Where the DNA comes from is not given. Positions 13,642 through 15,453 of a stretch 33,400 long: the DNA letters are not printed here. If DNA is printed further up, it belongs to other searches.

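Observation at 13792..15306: STAND-less TIR-TPR fusion: an effector-like TIR head joined directly to nine perfectly phased TPRs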

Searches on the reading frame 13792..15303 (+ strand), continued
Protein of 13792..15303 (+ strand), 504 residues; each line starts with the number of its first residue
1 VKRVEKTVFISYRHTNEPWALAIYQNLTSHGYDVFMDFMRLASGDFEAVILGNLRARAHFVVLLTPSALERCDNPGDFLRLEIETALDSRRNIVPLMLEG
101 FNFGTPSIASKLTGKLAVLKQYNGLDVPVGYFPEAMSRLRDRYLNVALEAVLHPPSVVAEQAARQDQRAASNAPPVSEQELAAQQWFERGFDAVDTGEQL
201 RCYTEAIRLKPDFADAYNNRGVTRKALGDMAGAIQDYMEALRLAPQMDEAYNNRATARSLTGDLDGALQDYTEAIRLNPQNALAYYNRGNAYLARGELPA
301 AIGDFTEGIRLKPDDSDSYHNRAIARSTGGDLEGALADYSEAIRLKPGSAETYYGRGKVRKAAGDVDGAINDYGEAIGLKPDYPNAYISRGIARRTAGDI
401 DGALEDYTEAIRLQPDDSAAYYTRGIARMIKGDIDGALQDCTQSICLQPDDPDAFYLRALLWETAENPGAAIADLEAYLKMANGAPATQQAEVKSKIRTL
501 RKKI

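Call 15: find_encoding_contigs(protein=P0001, flank=10000, max_places=4)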
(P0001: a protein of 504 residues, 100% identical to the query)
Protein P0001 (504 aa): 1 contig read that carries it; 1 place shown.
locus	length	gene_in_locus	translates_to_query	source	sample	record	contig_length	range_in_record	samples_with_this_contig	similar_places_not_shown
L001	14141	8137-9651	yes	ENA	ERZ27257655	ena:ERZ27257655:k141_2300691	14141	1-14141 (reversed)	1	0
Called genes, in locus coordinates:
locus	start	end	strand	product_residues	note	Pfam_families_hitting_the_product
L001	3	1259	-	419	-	?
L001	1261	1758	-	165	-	PF07331:TctB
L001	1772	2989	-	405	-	PF02515:CoA_transf_3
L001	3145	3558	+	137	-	-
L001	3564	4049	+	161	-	PF13474:SnoaL_3 (weak)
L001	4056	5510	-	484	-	-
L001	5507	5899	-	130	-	-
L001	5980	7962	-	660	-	-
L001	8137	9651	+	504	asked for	PF13676:TIR_2, PF13414:TPR_11 (weak), PF00515:TPR_1 (weak), PF00515:TPR_1 (weak), PF13414:TPR_11, PF13432:TPR_16, PF13414:TPR_11, PF13371:TPR_9, +11 more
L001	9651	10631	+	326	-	PF03401:TctC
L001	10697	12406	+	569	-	PF02129:Peptidase_S15, PF08530:PepX_C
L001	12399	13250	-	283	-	PF00582:Usp (weak)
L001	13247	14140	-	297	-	?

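Call 16: find_encoding_contigs(protein=P0050, flank=10000, max_places=2)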
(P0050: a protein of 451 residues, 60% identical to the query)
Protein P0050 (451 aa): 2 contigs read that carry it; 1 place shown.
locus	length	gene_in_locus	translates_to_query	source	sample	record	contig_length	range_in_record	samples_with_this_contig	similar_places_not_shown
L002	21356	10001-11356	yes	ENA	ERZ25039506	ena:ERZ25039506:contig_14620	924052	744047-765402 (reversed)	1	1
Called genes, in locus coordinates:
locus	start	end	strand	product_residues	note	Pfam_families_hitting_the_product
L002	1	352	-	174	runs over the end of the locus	PF01471:PG_binding_1 (weak)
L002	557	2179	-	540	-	PF00089:Trypsin, PF13365:Trypsin_2, PF00595:PDZ, PF13180:PDZ_2, PF17820:PDZ_6, PF00595:PDZ, PF13180:PDZ_2, PF17820:PDZ_6 (weak)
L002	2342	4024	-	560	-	PF07969:Amidohydro_3, PF01979:Amidohydro_1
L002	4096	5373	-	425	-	PF04389:Peptidase_M28, PF01546:Peptidase_M20, PF07687:M20_dimer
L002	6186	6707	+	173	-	PF13302:Acetyltransf_3, PF00583:Acetyltransf_1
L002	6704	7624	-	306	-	-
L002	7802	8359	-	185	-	PF01844:HNH, PF13395:HNH_4, PF14279:HNH_5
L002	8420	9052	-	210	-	PF00156:Pribosyltran, PF14681:UPRTase (faint)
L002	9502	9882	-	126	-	PF01878:EVE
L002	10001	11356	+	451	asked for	PF13676:TIR_2, PF13371:TPR_9, PF13432:TPR_16, PF13432:TPR_16, PF13414:TPR_11, PF13414:TPR_11, PF00515:TPR_1, PF13414:TPR_11, +25 more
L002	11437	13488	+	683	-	PF03169:OPT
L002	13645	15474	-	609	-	PF13400:Tad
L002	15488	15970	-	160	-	PF07811:TadE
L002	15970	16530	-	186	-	PF07811:TadE (weak)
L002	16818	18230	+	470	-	-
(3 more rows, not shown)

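Call 17: find_encoding_contigs(protein=P0075, flank=10000, max_places=2)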
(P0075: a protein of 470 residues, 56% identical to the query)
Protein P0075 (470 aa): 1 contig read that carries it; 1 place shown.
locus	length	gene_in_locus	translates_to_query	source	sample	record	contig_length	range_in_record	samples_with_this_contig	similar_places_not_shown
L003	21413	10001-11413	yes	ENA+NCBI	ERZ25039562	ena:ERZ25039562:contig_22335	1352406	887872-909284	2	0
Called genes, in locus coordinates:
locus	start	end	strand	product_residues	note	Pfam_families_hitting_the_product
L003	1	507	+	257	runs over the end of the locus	PF13085:Fer2_3, PF13183:Fer4_8 (weak)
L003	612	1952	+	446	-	PF01244:Peptidase_M19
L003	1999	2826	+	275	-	PF00160:Pro_isomerase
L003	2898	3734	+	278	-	-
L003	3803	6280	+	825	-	PF00343:Phosphorylase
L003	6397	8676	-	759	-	PF02225:PA (weak), PF04389:Peptidase_M28, PF04253:TFR_dimer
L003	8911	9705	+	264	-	-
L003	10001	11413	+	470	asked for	PF13676:TIR_2, PF00515:TPR_1 (weak), PF07719:TPR_2 (weak), PF13414:TPR_11 (weak), PF13414:TPR_11, PF00515:TPR_1, PF13371:TPR_9, PF13432:TPR_16, +12 more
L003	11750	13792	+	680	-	PF23381:Beta-prop_IFT122_1st (weak), PF07676:PD40 (weak), PF26549:Tricorn_N (weak), PF26550:Tricorn_2nd, PF26549:Tricorn_N, PF02897:Peptidase_S9_N (weak), PF01738:DLH, PF00326:Peptidase_S9, +10 more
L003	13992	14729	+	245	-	PF00460:Flg_bb_rod, PF22692:LlgE_F_G_D1, PF06429:Flg_bbr_C (weak)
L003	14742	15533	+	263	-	PF00460:Flg_bb_rod, PF22692:LlgE_F_G_D1, PF06429:Flg_bbr_C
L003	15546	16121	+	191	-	PF13144:ChapFlgA (faint)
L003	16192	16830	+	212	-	PF02107:FlgH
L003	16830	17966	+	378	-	PF02119:FlgI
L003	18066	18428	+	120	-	-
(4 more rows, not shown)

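Call 18: find_encoding_contigs(protein=P0006, flank=10000, max_places=2)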
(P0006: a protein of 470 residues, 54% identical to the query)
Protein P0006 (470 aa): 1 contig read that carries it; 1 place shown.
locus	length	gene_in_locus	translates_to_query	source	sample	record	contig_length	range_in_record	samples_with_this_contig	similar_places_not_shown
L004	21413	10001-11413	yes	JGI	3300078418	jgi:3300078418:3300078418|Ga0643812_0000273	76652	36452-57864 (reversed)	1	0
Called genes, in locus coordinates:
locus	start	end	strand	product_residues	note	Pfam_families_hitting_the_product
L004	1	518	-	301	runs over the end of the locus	PF00590:TP_methylase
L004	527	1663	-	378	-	PF02163:Peptidase_M50 (weak), PF00571:CBS (weak)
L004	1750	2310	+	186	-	PF03602:Cons_hypoth95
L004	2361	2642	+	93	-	PF04365:BrnT_toxin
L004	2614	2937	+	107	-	PF14384:BrnA_antitoxin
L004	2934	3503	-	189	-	-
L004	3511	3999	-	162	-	PF22785:Tc-R-P, PF05706:CDKN3 (weak), PF00782:DSPc (weak)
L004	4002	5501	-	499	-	PF00749:tRNA-synt_1c, PF19269:Anticodon_2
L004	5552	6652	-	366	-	PF00586:AIRS, PF02769:AIRS_C (weak)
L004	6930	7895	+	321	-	PF01551:Peptidase_M23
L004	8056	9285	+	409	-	PF16491:Peptidase_M48_N, PF01435:Peptidase_M48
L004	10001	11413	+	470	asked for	PF13676:TIR_2, PF00515:TPR_1 (weak), PF00515:TPR_1 (weak), PF13414:TPR_11, PF13414:TPR_11, PF13414:TPR_11, PF13432:TPR_16, PF13414:TPR_11, +14 more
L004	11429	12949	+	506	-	PF13676:TIR_2, PF00515:TPR_1, PF13432:TPR_16, PF13414:TPR_11, PF13414:TPR_11, PF13432:TPR_16, PF00515:TPR_1, PF13414:TPR_11, +24 more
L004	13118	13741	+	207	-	PF00484:Pro_CA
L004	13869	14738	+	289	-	PF00795:CN_hydrolase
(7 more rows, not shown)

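Call 19: predict_structure(alignment_id=A1)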
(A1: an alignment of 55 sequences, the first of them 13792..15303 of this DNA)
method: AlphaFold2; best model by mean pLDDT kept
length: 504 residues; sequences in the alignment: 55
mean_pLDDT: 92.9   pTM: 0.87
mean pLDDT of the five models: 92.9, 92.8, 87.7, 84.4, 81.0
residues with pLDDT >= 90: 373; 70-90: 116; 50-70: 15; < 50: 0
segments of 3 or more residues with pLDDT < 50: none
pLDDT, mean of each block of 10 residues (from residue 1): 82 88 92 82 67 81 90 83 89 86 86 88 87 93 83 73 82 90 94 95 98 98 98 99 97 98 98 97 98 98 99 98 98 99 98 99 98 99 98 98 99 98 98 98 98 97 98 98 91 98 96
secondary structure, 60 per line:
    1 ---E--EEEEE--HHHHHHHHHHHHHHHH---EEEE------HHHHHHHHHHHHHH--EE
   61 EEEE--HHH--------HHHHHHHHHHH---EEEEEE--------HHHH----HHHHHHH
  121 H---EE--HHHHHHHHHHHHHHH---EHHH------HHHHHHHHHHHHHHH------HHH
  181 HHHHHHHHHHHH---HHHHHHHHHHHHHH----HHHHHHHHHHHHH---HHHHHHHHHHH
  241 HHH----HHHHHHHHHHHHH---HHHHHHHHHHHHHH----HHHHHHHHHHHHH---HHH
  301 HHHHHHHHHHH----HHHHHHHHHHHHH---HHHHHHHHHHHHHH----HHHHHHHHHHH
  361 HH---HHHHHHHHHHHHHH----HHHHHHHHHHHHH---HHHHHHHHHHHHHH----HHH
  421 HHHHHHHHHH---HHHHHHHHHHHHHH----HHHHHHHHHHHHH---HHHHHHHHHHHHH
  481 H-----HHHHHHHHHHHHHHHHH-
elements in order: E7-11 H14-29 E33-36 H43-56 E59-64 H78-88 E92-97 H106-109 H114-121 H129-143 H157-171 H178-192 H196-209 H214-226 H230-243 H248-260 H264-277 H282-294 H298-311 H316-328 H332-345 H350-362 H366-379 H384-396 H400-413 H418-430 H434-447 H452-464 H468-481 H487-503

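Call 23: fold_search(model_id=the predicted structure, library=pdb)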
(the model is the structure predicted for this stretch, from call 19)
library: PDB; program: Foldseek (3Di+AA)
matches with E <= 10: 1710; with E <= 0.001: 560
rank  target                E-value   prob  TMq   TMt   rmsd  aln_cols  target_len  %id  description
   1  1w3b_A                6.1e-17  1.00  0.56  0.71   7.2       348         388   25  The superhelical TPR domain of O-linked GlcNAc transferase reveals structural similarities to importin alpha. (released 2004-09-09)
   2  1w3b_B                1.3e-16  1.00  0.49  0.65   7.9       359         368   25  The superhelical TPR domain of O-linked GlcNAc transferase reveals structural similarities to importin alpha. (released 2004-09-09)
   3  9qhb                  1.7e-16  1.00  0.52  0.94   1.7       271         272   31  Crystal structure of 16-repeat CTPR protein with eliminated coordination sites (released 2025-10-22)
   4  6eou                  2.3e-16  1.00  0.56  0.80   6.5       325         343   26  O-GlcNAc transferase TPR domain with the intellectual disability associated mutation L254F (released 2018-05-09)
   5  8chy                  7.3e-16  1.00  0.48  0.85   3.1       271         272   32  Crystal structure of an 8-repeat consensus TPR superhelix with Zinc. (released 2024-02-21)
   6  7y4i_A                9.1e-15  1.00  0.41  0.27   9.1       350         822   24  Crystal structure of SPINDLY in complex with GDP (released 2022-12-07)
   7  8dtg_B                1.4e-14  1.00  0.42  0.30   6.7       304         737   26  Cryo-EM structure of Arabidopsis SPY alternative conformation 1 (released 2023-03-08)
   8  8dtg_A                1.5e-14  1.00  0.40  0.26  10.3       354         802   24  Cryo-EM structure of Arabidopsis SPY alternative conformation 1 (released 2023-03-08)
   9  7yea_A                1.6e-14  1.00  0.52  0.28   8.1       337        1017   27  Human O-GlcNAc transferase Dimer (released 2023-07-12)
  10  7ntf_A                2.6e-14  1.00  0.50  0.29   9.9       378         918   27  Cryo-EM structure of unliganded O-GlcNAc transferase (released 2021-11-17)
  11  8dtf_A                2.8e-14  1.00  0.28  0.18  13.0       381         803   22  Cryo-EM structure of the full length Arabidopsis SPY with complete TPRs (released 2023-03-08)
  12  7y4i_B                2.8e-14  1.00  0.28  0.18  13.8       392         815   21  Crystal structure of SPINDLY in complex with GDP (released 2022-12-07)
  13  8dth_A                4.5e-14  1.00  0.42  0.30   7.3       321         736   25  Cryo-EM structure of Arabidopsis SPY alternative conformation 2 (released 2023-03-08)
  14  7yeh_A                4.9e-14  1.00  0.53  0.28  10.6       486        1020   22  Cryo-EM structure of human OGT-OGA complex (released 2023-07-12)
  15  7ntf_B                1.1e-13  1.00  0.47  0.30   5.1       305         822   28  Cryo-EM structure of unliganded O-GlcNAc transferase (released 2021-11-17)
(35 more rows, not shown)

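Call 44: search_protein_families(library=padloc, alignment_id=A4, max_evalue=0.00001)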
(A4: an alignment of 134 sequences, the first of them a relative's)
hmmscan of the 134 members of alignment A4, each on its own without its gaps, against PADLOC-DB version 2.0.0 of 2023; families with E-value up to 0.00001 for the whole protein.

A. member 1, L002:9505-9882:- (126 aa): 0 families

B. families by the number of members that match (of 134 scanned): 54 families (the first 25 are shown)
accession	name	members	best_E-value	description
PDLC04135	mad3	2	1e-58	mads_3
PDLC02980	AriA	2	5.7e-13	-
PDLC04140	mad8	2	2.3e-08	mads_8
PDLC01991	CARF_m8--CARF_LolE_TM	2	2e-07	-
PDLC01097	C3a214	1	4.4e-41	GlgB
PDLC03398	REase_II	1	9.8e-19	Type II nicking endonuclease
PDLC02361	PifA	1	4e-18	PifA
PDLC02960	RT-Protease_XI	1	2.1e-17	single gene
PDLC03859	LmuB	1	4.4e-17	-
PDLC02959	RT-Protease_XI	1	7.5e-17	single gene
PDLC02707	PbeA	1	4.5e-12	PbeA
PDLC04593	PDC-M35A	1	9e-12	-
PDLC02335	AbiLi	1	6.9e-11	AbiLi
PDLC03865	LmuB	1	1.4e-10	-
PDLC04232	IetA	1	2.3e-10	-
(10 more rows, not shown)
